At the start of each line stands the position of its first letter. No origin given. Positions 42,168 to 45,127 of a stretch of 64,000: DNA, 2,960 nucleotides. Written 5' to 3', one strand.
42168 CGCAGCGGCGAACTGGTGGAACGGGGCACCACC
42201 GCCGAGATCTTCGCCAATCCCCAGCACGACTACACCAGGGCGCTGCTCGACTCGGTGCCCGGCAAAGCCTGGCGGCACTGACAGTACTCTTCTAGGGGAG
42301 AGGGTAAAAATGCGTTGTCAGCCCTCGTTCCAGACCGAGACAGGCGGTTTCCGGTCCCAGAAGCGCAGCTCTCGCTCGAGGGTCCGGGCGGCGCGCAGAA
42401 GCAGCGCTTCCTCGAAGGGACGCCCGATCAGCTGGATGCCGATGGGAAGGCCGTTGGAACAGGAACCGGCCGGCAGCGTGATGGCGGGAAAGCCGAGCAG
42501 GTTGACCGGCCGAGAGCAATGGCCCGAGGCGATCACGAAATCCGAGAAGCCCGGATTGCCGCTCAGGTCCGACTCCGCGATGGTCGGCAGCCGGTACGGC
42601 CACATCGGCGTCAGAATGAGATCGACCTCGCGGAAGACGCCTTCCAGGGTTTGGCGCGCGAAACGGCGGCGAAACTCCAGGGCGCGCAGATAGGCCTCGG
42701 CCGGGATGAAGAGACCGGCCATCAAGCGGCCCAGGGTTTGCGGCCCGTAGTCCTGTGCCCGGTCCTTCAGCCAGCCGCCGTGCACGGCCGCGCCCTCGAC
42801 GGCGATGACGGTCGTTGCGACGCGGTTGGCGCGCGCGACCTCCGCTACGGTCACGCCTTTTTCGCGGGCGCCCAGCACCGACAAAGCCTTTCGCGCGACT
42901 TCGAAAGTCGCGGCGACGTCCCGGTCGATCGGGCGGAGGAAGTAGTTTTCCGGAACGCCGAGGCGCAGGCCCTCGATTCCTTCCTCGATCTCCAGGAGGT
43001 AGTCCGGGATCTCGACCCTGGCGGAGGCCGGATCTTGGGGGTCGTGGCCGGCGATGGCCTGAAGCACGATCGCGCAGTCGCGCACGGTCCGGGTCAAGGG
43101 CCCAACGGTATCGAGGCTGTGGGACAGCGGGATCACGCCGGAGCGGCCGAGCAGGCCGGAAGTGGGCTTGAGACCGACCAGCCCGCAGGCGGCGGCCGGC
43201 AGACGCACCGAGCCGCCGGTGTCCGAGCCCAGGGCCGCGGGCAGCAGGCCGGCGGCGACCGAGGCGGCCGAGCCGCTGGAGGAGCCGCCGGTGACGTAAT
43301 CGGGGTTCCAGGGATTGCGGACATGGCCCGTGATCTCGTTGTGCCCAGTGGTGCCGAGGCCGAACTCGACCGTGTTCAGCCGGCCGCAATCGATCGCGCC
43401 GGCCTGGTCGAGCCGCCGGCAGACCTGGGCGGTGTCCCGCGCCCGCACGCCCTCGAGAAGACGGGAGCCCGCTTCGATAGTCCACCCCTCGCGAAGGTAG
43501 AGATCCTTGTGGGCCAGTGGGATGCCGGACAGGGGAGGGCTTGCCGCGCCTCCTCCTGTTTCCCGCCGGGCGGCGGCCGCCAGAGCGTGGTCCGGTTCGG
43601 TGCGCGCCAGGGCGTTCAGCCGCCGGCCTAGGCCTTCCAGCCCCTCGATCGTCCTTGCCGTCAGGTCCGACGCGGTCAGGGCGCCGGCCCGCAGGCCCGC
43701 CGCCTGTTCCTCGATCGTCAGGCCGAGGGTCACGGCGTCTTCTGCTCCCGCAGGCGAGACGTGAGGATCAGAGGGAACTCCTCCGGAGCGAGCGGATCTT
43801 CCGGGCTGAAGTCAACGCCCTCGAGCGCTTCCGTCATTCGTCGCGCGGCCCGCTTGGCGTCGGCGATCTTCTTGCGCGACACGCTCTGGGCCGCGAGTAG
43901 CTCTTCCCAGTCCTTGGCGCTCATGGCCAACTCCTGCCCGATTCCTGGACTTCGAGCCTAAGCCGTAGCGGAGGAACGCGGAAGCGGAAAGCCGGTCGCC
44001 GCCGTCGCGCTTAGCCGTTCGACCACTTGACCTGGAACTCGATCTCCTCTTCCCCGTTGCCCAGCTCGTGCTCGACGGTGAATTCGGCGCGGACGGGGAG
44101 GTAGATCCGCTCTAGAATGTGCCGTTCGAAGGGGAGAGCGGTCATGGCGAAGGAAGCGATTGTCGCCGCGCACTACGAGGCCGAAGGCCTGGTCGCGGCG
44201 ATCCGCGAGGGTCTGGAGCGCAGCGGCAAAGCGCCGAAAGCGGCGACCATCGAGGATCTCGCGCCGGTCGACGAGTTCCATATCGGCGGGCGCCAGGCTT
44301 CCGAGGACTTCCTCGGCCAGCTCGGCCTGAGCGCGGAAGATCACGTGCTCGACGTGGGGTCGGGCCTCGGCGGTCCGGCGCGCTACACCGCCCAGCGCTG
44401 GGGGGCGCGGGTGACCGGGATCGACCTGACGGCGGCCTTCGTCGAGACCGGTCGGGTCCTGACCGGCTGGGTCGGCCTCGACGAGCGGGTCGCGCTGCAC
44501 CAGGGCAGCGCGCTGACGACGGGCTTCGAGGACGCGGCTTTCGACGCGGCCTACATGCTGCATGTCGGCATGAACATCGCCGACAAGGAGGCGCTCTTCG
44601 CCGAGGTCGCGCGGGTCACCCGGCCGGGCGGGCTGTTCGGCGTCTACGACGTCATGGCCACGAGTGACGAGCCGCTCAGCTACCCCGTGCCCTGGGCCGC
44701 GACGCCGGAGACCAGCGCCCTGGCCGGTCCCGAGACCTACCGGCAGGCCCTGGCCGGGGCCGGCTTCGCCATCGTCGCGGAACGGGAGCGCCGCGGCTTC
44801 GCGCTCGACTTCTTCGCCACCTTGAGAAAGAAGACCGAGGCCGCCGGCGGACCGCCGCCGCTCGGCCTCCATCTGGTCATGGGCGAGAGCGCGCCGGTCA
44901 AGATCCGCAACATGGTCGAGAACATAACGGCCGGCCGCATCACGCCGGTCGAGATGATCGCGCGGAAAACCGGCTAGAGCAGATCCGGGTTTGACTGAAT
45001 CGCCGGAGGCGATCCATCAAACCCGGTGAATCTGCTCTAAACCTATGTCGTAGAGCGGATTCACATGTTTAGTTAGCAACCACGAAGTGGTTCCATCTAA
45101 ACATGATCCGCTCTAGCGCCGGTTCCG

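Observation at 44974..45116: Twin-hairpin ~143-bp intergenic element: two 66-bp units, fixed 11-bp spacer, conserved TCA bulge, three loci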

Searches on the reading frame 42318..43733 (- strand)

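Call 32: search_protein_families(library=pfam, proteins=[window:42318-43733:-], max_evalue=0.001)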
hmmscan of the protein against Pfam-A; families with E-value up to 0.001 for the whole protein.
window:42318-43733:- (471 aa): 1 family
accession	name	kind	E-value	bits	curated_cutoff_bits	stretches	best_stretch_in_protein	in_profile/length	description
PF01425.27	Amidase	-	4.5e-100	336.2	27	1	24-446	2-445/445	Amidase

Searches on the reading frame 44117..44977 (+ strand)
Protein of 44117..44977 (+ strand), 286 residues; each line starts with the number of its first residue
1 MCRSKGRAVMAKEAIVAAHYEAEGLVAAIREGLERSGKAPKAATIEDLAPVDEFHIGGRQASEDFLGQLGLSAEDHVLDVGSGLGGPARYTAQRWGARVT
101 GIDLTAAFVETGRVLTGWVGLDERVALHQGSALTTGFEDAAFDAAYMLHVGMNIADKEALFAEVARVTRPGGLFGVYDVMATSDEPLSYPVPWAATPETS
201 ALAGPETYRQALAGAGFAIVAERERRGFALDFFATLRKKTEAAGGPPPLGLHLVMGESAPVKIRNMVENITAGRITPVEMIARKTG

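Call 32: search_protein_families(library=pfam, proteins=[window:44117-44977:+], max_evalue=0.001)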
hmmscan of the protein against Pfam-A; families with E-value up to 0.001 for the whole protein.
window:44117-44977:+ (286 aa): 7 families
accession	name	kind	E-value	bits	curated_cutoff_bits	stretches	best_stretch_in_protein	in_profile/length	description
PF08241.18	Methyltransf_11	-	7.9e-18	65.3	21.2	1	78-174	1-93/95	Methyltransferase domain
PF13649.12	Methyltransf_25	-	4.3e-16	59.8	27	1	77-172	1-97/97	Methyltransferase domain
PF13847.12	Methyltransf_31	-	3.6e-09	36.9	27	1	73-180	3-113/145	Methyltransferase domain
PF08242.18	Methyltransf_12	-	1.8e-08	35.4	30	1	78-174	1-98/98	Methyltransferase domain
PF13489.12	Methyltransf_23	-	9.7e-08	32.3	27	1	71-221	20-163/164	Methyltransferase domain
PF02353.26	CMAS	-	4.7e-06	26.6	27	1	65-180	54-168/273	Mycolic acid cyclopropane synthetase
PF01209.24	Ubie_methyltran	-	9e-05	22.4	20.1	1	75-179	49-154/233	ubiE/COQ5 methyltransferase family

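Call 100: find_homologous_proteins(query=window:44144-44977:+, max_evalue=1e-60)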
Query window:44144-44977:+ (277 aa): 6293 proteins with E <= 1e-60 among 8000 candidates; the best 120 are listed.
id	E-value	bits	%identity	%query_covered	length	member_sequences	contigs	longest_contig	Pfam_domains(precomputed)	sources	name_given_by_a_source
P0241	2.1e-162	557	93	100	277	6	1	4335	PF13847.13,PF13489.13,PF02353.27,PF13649.13,PF08241.19,PF08242.19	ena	-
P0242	1.9e-159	547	90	100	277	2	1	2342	PF13847.13,PF13489.13,PF02353.27,PF13649.13,PF08241.19,PF08242.19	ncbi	-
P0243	2.0e-159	547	90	100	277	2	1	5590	PF13847.13,PF13489.13,PF02353.27,PF13649.13,PF08241.19,PF08242.19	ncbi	-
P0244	9.7e-130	450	74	100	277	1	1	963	PF13847.13,PF13489.13,PF13649.13,PF01209.25,PF08241.19,PF08242.19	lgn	-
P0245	1.4e-129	449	75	99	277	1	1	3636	PF13847.13,PF13489.13,PF02353.27,PF13649.13,PF01209.25,PF08241.19,PF08242.19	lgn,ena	-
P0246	6.1e-128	444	76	97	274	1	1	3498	PF13847.13,PF13489.13,PF02353.27,PF13649.13,PF01209.25,PF08241.19,PF08242.19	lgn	-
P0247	1.1e-116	407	67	99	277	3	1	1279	PF13847.13,PF02353.27,PF13649.13,PF01209.25,PF08241.19,PF08242.19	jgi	jgi:ubiquinone/menaquinone biosynthesis C-methylase UbiE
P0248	4.2e-116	405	67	99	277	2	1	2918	PF13847.13,PF13489.13,PF02353.27,PF13649.13,PF01209.25,PF08241.19,PF08242.19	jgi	-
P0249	9.7e-116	404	69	99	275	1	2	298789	PF13847.13,PF13489.13,PF02353.27,PF13649.13,PF01209.25,PF08241.19,PF08242.19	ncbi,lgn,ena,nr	ncbi:MAG: methyltransferase domain-containing protein [Kiloniellales bacterium]|nr:methyltransferase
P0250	1.5e-114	400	67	99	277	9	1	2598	PF13847.13,PF13489.13,PF02353.27,PF13649.13,PF01209.25,PF08241.19,PF08242.19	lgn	-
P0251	2.6e-114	399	66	99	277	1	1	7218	PF13847.13,PF13489.13,PF02353.27,PF13649.13,PF01209.25,PF08241.19,PF08242.19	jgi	jgi:ubiquinone/menaquinone biosynthesis C-methylase UbiE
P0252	4.4e-114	399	67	99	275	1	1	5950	PF13847.13,PF13489.13,PF02353.27,PF13649.13,PF01209.25,PF08241.19,PF08242.19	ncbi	-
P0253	1.2e-113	397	64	99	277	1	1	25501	PF13847.13,PF13489.13,PF02353.27,PF13649.13,PF01209.25,PF08241.19,PF08242.19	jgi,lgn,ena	-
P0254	1.9e-113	397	65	99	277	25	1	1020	PF13847.13,PF13489.13,PF02353.27,PF13649.13,PF01209.25,PF08241.19,PF08242.19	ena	-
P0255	4.0e-113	396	65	100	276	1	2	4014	PF13847.13,PF13489.13,PF02353.27,PF13649.13,PF08241.19,PF08242.19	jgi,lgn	jgi:SAM-dependent methyltransferase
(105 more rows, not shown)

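Call 101: find_encoding_contigs(protein=P0241, flank=3000, max_places=2)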
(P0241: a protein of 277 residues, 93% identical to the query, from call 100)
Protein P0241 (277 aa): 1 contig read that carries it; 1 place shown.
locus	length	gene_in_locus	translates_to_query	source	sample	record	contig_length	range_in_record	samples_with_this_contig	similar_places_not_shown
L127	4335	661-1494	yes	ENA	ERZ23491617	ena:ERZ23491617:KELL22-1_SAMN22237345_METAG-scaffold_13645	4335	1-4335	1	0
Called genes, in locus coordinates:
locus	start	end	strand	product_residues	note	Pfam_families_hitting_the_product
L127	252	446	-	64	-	-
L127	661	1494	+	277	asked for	PF02353:CMAS (weak), PF13489:Methyltransf_23 (weak), PF08241:Methyltransf_11, PF08242:Methyltransf_12, PF13649:Methyltransf_25, PF13847:Methyltransf_31 (weak)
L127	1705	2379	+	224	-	PF01786:AOX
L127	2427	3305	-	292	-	PF28239:Npun_R2479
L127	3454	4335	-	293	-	?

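Call 102: find_encoding_contigs(protein=P0243, flank=3000, max_places=2)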
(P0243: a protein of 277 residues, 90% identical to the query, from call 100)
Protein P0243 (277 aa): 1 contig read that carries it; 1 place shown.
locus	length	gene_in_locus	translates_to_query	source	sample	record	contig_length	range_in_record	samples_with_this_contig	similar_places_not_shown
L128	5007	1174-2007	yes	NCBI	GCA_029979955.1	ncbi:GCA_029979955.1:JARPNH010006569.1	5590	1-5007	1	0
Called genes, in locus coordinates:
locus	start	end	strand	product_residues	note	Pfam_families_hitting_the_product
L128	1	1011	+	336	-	?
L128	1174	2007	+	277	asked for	PF02353:CMAS (weak), PF13489:Methyltransf_23, PF08241:Methyltransf_11, PF08242:Methyltransf_12, PF13649:Methyltransf_25, PF13847:Methyltransf_31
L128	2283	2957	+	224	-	PF01786:AOX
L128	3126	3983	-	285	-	PF28239:Npun_R2479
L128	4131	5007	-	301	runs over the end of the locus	PF00126:HTH_1, PF03466:LysR_substrate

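Call 103: find_encoding_contigs(protein=P0242, flank=3000, max_places=2)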
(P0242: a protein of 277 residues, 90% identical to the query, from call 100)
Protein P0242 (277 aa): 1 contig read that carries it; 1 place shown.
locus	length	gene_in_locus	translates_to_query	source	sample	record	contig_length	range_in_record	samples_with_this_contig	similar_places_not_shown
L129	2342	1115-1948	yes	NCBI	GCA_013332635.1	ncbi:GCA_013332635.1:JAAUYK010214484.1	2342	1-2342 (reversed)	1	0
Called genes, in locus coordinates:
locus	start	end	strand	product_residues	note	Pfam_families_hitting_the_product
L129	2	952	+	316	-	?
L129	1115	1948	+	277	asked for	PF02353:CMAS (weak), PF13489:Methyltransf_23, PF08241:Methyltransf_11, PF08242:Methyltransf_12, PF13649:Methyltransf_25, PF13847:Methyltransf_31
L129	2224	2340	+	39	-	?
